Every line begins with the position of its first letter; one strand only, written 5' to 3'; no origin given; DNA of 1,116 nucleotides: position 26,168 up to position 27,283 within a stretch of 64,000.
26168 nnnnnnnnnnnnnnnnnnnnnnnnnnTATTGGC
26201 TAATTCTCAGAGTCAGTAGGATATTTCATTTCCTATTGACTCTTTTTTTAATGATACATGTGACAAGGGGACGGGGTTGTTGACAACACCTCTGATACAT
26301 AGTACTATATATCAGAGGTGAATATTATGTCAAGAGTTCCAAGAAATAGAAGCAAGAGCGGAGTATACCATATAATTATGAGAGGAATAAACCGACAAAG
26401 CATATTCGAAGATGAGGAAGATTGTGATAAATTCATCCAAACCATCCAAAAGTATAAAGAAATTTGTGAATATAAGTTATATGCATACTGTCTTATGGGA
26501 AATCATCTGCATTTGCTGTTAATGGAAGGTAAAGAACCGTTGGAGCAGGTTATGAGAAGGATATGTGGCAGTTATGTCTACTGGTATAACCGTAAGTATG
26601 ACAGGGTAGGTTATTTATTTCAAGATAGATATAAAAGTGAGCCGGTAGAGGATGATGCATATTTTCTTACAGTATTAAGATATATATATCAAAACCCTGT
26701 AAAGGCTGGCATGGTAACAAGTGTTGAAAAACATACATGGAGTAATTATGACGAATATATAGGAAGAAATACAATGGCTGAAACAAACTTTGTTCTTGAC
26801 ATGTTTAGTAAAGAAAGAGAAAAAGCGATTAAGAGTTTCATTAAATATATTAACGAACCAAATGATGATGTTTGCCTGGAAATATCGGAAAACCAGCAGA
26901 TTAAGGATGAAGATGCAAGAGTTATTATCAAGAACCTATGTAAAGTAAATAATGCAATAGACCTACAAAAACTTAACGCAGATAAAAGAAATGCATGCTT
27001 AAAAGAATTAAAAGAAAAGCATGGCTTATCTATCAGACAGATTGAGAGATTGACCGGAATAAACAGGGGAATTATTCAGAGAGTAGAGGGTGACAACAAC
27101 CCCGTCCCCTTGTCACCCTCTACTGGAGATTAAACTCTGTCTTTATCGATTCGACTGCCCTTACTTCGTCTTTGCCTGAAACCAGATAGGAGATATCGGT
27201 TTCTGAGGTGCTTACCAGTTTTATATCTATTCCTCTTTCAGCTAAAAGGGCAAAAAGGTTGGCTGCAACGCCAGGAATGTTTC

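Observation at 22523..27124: REP-bounded accessory island inserted between core genes ytfJ and the dap operon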

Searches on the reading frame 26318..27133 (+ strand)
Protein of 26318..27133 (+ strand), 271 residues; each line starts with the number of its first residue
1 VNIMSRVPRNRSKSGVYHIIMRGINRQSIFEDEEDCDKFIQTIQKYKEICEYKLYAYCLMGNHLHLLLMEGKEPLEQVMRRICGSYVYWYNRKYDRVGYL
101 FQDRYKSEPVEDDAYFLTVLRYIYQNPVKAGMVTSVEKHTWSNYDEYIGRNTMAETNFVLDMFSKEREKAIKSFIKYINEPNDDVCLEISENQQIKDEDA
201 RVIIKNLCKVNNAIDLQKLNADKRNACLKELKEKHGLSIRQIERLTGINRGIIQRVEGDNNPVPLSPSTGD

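Call 7: search_protein_families(library=pfam, proteins=[window:26327-27133:+], max_evalue=0.01)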
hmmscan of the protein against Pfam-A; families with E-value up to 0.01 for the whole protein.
window:26327-27133:+ (268 aa): 4 families
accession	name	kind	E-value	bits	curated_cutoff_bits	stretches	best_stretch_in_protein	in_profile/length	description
PF01797.21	Y1_Tnp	-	2.7e-15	57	23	1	13-122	6-120/121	Transposase IS200 like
PF12844.13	HTH_19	-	0.00041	20.6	30.2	1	225-262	4-40/64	Helix-turn-helix domain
PF13560.12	HTH_31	-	0.0014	19.3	27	1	224-261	5-42/64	Helix-turn-helix domain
PF02829.19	3H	-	0.0046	17.6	25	0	13-77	29-89/97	3H domain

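Call 21: find_encoding_contigs(protein=window:26327-27133:+, flank=10000, max_places=10)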
Protein window:26327-27133:+ (268 aa): no gene with exactly this product is on record in the collection.

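Call 23: find_homologous_proteins(query=window:26327-27133:+, max_evalue=1e-10)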
Query window:26327-27133:+ (268 aa): 5062 proteins with E <= 1e-10 among 5320 candidates; the best 120 are listed.
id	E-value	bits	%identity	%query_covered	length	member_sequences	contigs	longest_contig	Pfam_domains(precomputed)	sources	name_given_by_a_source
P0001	5.8e-134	463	79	94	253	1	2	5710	PF01797.22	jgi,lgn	-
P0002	6.7e-131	453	79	94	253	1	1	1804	PF01797.22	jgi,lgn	-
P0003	1.6e-127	442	83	88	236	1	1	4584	PF01797.22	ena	-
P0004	1.2e-125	436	73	94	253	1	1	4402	PF01797.22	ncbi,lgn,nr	ncbi:MAG TPA: transposase [Clostridia bacterium]|nr:transposase [Clostridia bacterium]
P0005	4.4e-124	431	73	94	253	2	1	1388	PF01797.22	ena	-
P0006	6.2e-124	431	73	94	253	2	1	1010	PF01797.22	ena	-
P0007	1.4e-123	429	75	93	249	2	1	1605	PF01797.22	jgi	jgi:REP element-mobilizing transposase RayT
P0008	4.8e-123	428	73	94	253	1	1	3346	PF01797.22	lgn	-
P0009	5.4e-123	428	74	94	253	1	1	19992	PF01797.22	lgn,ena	-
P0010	8.6e-123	427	72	93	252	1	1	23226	PF01797.22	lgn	-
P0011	4.1e-120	418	71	94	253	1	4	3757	PF01797.22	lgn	-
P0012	7.1e-120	417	72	94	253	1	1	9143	PF01797.22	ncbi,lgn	-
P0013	8.8e-120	417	72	94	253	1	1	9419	PF01797.22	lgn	-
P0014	1.4e-119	416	70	94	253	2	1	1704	PF01797.22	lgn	-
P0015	4.4e-119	415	72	94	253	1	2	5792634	PF01797.22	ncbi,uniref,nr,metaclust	ncbi:transposase [Geosporobacter ferrireducens]|uniref:Transposase n=1 Tax=Geosporobacter ferrireduc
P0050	5.3e-112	391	66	94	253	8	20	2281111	PF01797.22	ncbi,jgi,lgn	ncbi:MAG: transposase [Natronincolaceae bacterium]|jgi:putative transposase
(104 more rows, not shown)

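Call 24: find_encoding_contigs(protein=P0001, flank=10000, max_places=4)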
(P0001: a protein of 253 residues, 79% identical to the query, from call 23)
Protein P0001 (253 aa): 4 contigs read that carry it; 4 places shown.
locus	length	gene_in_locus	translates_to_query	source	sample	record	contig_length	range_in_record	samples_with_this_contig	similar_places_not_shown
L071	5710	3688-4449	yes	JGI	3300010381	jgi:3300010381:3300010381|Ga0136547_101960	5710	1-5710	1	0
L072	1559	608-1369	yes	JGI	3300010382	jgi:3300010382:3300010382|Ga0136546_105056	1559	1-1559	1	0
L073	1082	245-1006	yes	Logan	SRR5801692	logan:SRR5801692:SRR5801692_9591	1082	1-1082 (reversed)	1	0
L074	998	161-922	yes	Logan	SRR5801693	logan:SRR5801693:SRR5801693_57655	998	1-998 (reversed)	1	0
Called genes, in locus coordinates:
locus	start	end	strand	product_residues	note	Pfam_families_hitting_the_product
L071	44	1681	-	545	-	PF13007:LZ_Tnp_IS66, PF03050:DDE_Tnp_IS66, PF13817:DDE_Tnp_IS66_C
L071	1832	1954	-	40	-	-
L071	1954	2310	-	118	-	PF05717:TnpB_IS66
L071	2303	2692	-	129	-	-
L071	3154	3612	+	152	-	-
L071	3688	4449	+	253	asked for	PF01797:Y1_Tnp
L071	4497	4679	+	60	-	-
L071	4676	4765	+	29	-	-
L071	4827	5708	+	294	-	?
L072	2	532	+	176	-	?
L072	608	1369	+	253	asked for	PF01797:Y1_Tnp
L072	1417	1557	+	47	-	?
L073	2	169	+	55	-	?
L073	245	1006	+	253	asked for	PF01797:Y1_Tnp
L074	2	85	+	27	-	?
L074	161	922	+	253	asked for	PF01797:Y1_Tnp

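Call 25: find_encoding_contigs(protein=P0009, flank=10000, max_places=4)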
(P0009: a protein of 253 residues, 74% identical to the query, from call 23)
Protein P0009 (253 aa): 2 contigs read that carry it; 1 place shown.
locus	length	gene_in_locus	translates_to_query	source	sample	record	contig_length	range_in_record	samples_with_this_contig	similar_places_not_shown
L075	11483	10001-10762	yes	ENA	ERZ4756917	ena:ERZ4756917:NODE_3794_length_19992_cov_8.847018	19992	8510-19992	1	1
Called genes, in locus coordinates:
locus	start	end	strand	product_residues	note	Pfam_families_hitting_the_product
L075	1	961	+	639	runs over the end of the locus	PF00005:ABC_tran, PF02463:SMC_N (faint), PF13555:AAA_29 (faint), PF13304:AAA_21 (faint), PF12848:ABC_tran_Xtn, PF00005:ABC_tran, PF16326:ABC_tran_CTD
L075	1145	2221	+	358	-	PF13487:HD_5, PF01966:HD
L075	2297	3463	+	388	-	PF04851:ResIII, PF00176:SNF2-rel_dom (weak), PF00270:DEAD, PF00271:Helicase_C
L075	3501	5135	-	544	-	PF00270:DEAD, PF04851:ResIII, PF00271:Helicase_C, PF25399:DeaD_dimer (weak), PF03880:DbpA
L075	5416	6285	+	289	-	-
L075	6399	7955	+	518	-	PF02463:SMC_N (weak), PF00005:ABC_tran, PF13304:AAA_21 (faint), PF13555:AAA_29 (faint), PF12848:ABC_tran_Xtn, PF00005:ABC_tran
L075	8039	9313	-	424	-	PF00275:EPSP_synthase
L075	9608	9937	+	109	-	PF12784:PDDEXK_2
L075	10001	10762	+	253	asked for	PF01797:Y1_Tnp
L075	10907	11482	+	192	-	?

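Call 26: find_encoding_contigs(protein=P0010, flank=10000, max_places=4)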
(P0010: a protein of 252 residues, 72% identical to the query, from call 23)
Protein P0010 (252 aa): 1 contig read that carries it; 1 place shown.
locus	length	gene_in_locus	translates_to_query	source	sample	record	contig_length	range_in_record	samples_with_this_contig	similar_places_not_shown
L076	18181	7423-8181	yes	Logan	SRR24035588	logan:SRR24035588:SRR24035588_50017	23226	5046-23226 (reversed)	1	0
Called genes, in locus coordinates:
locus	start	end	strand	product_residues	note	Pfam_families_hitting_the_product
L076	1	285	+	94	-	?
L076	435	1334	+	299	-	PF01297:ZnuA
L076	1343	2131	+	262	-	PF02463:SMC_N, PF00005:ABC_tran, PF13304:AAA_21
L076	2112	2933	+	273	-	PF00950:ABC-3, PF01032:FecCD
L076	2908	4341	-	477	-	PF02743:dCache_1, PF00672:HAMP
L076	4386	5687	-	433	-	PF01547:SBP_bac_1, PF13416:SBP_bac_8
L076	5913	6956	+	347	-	PF07228:SpoIIE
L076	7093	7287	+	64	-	-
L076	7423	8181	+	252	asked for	PF01797:Y1_Tnp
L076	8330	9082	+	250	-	PF07991:KARI_N (faint), PF16924:DpaA_N, PF01488:Shikimate_DH (faint), PF02826:2-Hacid_dh_C (weak)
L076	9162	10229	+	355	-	PF02897:Peptidase_S9_N (faint), PF07676:PD40 (faint), PF26549:Tricorn_N (faint), PF00930:DPPIV_N (faint), PF25174:Beta-prop_THOC3 (faint), PF26550:Tricorn_2nd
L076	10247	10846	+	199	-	PF01169:GDT1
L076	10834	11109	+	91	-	-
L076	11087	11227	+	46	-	-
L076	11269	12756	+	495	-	PF00239:Resolvase, PF07508:Recombinase, PF13408:Zn_ribbon_recom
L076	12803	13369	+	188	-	PF10646:Germane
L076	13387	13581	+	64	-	-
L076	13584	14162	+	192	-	PF02441:Flavoprotein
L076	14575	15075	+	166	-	PF13400:Tad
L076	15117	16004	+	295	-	PF00482:T2SSF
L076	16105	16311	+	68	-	-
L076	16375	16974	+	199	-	PF12945:PilZNR (faint), PF07238:PilZ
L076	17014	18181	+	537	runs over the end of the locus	PF01656:CbiA (weak), PF13614:AAA_31 (faint)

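Call 36: search_protein_families(library=ncbifam, proteins=[window:26327-27133:+], max_evalue=0.01)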
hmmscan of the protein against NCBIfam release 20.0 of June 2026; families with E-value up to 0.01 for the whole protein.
window:26327-27133:+ (268 aa): 3 families
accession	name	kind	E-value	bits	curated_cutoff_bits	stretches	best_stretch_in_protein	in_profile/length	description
NF047646.1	REP_Tyr_transpos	equivalog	3.3e-21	75.7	80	1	5-139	3-146/146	REP-associated tyrosine transposase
TIGR01128.2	holA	equivalog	2e-06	27.4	80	1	161-238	73-148/316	DNA polymerase III subunit delta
NF010378.0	PRK13805.1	equivalog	0.0062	14.4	951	1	134-230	763-858/872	bifunctional acetaldehyde-CoA/alcohol dehydrogenase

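Call 37: search_solved_structures(query=window:26327-27133:+, max_evalue=0.01)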
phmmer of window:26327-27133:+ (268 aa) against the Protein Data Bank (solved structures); distinct sequences matched with E-value up to 0.01: 0.

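Call 54: find_encoding_contigs(protein=P0050, flank=4000, max_places=10)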
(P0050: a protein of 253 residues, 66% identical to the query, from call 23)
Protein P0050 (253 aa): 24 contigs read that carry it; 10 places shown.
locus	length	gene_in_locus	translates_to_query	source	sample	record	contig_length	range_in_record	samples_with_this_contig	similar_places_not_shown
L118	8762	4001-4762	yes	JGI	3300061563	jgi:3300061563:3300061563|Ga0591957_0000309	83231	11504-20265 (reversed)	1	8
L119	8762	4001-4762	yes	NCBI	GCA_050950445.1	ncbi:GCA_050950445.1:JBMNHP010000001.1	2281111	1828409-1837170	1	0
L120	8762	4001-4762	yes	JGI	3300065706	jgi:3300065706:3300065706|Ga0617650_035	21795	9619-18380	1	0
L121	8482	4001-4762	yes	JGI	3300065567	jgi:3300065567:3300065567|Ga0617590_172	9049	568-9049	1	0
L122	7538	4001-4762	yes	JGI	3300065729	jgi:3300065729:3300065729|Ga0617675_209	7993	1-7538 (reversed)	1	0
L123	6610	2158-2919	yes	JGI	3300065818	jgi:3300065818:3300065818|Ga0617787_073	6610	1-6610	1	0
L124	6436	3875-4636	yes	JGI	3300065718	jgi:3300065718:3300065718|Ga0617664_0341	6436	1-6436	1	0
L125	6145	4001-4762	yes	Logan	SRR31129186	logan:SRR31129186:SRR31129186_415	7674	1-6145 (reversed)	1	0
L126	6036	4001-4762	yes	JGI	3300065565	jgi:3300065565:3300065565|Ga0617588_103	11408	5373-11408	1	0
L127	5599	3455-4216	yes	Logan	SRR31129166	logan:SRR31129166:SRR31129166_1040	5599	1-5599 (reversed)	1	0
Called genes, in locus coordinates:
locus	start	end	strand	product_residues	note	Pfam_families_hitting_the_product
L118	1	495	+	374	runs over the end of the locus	PF18975:DUF5711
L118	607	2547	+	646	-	PF13177:DNA_pol3_delta2, PF00004:AAA, PF13401:AAA_22 (faint), PF22608:DNAX_ATPase_lid, PF12169:DNA_pol3_gamma3, PF21694:DNA_pol3_delta_C (weak), PF20964:DnaX_C (faint)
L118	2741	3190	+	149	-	PF02575:YbaB_DNA_bd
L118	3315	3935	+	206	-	PF00633:HHH (faint), PF21176:RecR_HhH, PF02132:RecR_ZnF, PF01751:Toprim, PF13662:Toprim_4, PF21175:RecR_C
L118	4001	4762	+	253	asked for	PF01797:Y1_Tnp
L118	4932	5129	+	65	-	-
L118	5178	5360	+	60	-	PF08378:NERD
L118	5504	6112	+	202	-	PF01323:DSBA, PF13743:Thioredoxin_5 (weak), PF13462:Thioredoxin_4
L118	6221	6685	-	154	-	PF01894:YjbQ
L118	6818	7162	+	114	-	PF02627:CMD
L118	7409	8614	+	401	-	PF00999:Na_H_Exchanger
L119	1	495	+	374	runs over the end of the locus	PF18975:DUF5711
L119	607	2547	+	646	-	PF13177:DNA_pol3_delta2, PF00004:AAA, PF13401:AAA_22 (faint), PF22608:DNAX_ATPase_lid, PF12169:DNA_pol3_gamma3, PF21694:DNA_pol3_delta_C (weak), PF20964:DnaX_C (faint)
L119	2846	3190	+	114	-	PF02575:YbaB_DNA_bd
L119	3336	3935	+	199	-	PF00633:HHH (faint), PF21176:RecR_HhH, PF02132:RecR_ZnF, PF13662:Toprim_4, PF01751:Toprim, PF21175:RecR_C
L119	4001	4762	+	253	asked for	PF01797:Y1_Tnp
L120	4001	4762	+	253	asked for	PF01797:Y1_Tnp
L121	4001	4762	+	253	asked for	PF01797:Y1_Tnp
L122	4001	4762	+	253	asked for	PF01797:Y1_Tnp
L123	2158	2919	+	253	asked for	PF01797:Y1_Tnp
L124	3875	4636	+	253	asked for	PF01797:Y1_Tnp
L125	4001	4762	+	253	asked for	PF01797:Y1_Tnp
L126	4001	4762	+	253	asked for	PF01797:Y1_Tnp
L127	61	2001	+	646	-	PF13177:DNA_pol3_delta2, PF00004:AAA, PF13401:AAA_22 (faint), PF22608:DNAX_ATPase_lid, PF12169:DNA_pol3_gamma3, PF21694:DNA_pol3_delta_C (weak), PF20964:DnaX_C (faint)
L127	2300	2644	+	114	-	PF02575:YbaB_DNA_bd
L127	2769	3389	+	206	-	PF00633:HHH (faint), PF21176:RecR_HhH, PF02132:RecR_ZnF, PF01751:Toprim, PF13662:Toprim_4, PF21175:RecR_C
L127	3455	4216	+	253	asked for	PF01797:Y1_Tnp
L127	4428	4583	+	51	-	-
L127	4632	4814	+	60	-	PF08378:NERD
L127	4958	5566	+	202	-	PF01323:DSBA, PF13743:Thioredoxin_5 (weak), PF13462:Thioredoxin_4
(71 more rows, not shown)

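Call 62: search_solved_structures(query=A3, max_evalue=1, show_alignments=1)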
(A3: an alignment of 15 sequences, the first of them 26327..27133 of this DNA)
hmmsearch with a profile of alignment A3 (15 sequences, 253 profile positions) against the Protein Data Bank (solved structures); distinct sequences matched with E-value up to 1: 2.
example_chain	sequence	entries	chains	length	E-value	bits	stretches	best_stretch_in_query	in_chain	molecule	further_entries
4er8_A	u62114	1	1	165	0.00056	22.6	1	36-146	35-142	TnpArep for protein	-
6ynx_r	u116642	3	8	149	0.39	13.3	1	76-109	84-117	ATPTT12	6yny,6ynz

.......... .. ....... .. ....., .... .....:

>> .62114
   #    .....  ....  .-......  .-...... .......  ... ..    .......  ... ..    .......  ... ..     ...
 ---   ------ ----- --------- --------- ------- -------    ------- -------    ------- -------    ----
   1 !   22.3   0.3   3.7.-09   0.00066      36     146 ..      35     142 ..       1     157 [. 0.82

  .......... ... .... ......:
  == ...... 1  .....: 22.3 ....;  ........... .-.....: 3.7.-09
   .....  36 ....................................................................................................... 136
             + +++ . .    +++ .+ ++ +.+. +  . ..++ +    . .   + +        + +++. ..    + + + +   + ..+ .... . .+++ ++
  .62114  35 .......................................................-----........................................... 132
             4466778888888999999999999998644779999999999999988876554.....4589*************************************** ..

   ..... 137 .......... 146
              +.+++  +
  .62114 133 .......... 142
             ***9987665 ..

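Call 70: search_dna_similar(query=window:26327-27085:+, collection=plasmids, mode=protein, max_rows=12, max_evalue=1e-20)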
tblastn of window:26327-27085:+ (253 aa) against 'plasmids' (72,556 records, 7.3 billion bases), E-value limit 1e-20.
Records with a match: 7; places in all: 9; records where one place covers at least 80% of the query: 3.
Best place of each record, by identity: <60% 7.
By first word of the organism name: Rhodospirillum 2; Acetoanaerobium 1; Sporomusa 1; Legionella 1; Collinsella 1; Pseudomonas 1.
By predicted mobility (MOB-suite, as given by PLSDB): non-mobilizable 6; mobilizable 1.
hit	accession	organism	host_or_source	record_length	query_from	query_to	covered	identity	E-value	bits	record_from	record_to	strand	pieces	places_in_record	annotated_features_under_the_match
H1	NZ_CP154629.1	Acetoanaerobium noterae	cell culture,Sludge of a digestion ...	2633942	1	252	100%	35.7%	2e-39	152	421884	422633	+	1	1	none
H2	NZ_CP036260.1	Sporomusa termitida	whole organism,intestinal contents of ...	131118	1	175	69%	40.3%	2e-39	152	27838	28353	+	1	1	transposase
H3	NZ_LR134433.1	Legionella adelaidensis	environmental,Cooling tower water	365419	1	212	84%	32.1%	1e-23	106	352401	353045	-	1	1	transposase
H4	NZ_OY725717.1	Collinsella aerofaciens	-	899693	8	253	97%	25.6%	2e-25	111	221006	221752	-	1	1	transposase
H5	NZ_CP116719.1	Pseudomonas aeruginosa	Homo sapiens,urine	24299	15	199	73%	33.5%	1e-25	112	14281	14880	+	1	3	transposase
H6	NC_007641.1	Rhodospirillum rubrum ATCC 11170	-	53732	1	141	56%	38.7%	7e-22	101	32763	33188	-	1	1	transposase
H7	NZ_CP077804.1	Rhodospirillum rubrum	cell culture,culture collection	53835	1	141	56%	38.7%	7e-22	101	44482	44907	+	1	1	transposase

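Call 71: search_dna_similar(query=window:26327-27085:+, collection=phages, mode=protein, max_rows=8, max_evalue=1e-20)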
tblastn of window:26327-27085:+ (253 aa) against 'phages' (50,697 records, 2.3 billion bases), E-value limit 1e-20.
No match.

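Call 75: list_cluster_members(proteins=[P0121, P0346, window:26318-27133:+, window:22032-22511:+])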
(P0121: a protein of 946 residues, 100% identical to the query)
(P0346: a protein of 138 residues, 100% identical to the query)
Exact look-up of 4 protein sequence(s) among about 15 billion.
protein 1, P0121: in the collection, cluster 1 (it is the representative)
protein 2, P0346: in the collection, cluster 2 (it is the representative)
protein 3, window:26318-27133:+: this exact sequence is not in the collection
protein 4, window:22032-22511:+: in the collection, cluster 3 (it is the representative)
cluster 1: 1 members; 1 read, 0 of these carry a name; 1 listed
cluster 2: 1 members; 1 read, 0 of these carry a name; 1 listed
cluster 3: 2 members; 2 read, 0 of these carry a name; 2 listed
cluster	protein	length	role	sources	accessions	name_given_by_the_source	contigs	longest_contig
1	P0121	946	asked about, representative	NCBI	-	-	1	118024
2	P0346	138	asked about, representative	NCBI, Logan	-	-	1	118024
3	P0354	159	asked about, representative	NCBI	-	-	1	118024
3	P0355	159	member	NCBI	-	-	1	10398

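Call 82: search_protein_families(library=pfam, proteins=[L071:3115-3612:+, L071:2838-3194:+, L075:9608-9937:+, L076:7093-7287:+, L118:4932-5129:+, L118:5178-5360:+], max_evalue=0.1)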
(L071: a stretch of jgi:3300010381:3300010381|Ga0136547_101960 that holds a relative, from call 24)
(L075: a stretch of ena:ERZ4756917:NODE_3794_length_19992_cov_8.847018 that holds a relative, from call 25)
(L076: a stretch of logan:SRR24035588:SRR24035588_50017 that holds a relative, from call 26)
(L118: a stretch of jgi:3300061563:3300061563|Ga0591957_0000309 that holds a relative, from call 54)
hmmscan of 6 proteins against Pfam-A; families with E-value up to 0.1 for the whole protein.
L071:3115-3612:+ (165 aa): 1 family
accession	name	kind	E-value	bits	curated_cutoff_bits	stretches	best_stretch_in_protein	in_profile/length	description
PF05593.20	RHS_repeat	-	0.0094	16.8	22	0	113-137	12-37/38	RHS Repeat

L071:2838-3194:+ (118 aa): 0 families

L075:9608-9937:+ (109 aa): 1 family
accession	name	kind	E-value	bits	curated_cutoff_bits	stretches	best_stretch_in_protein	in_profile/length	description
PF12784.13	PDDEXK_2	-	2e-19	70.7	27.4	1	2-107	107-211/229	PD-(D/E)XK nuclease family transposase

L076:7093-7287:+ (64 aa): 0 families

L118:4932-5129:+ (65 aa): 0 families

L118:5178-5360:+ (60 aa): 1 family
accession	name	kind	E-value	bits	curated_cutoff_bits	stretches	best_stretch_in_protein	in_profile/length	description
PF08378.17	NERD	-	6.9e-10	39.9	22.1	1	2-52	22-73/111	Nuclease-related domain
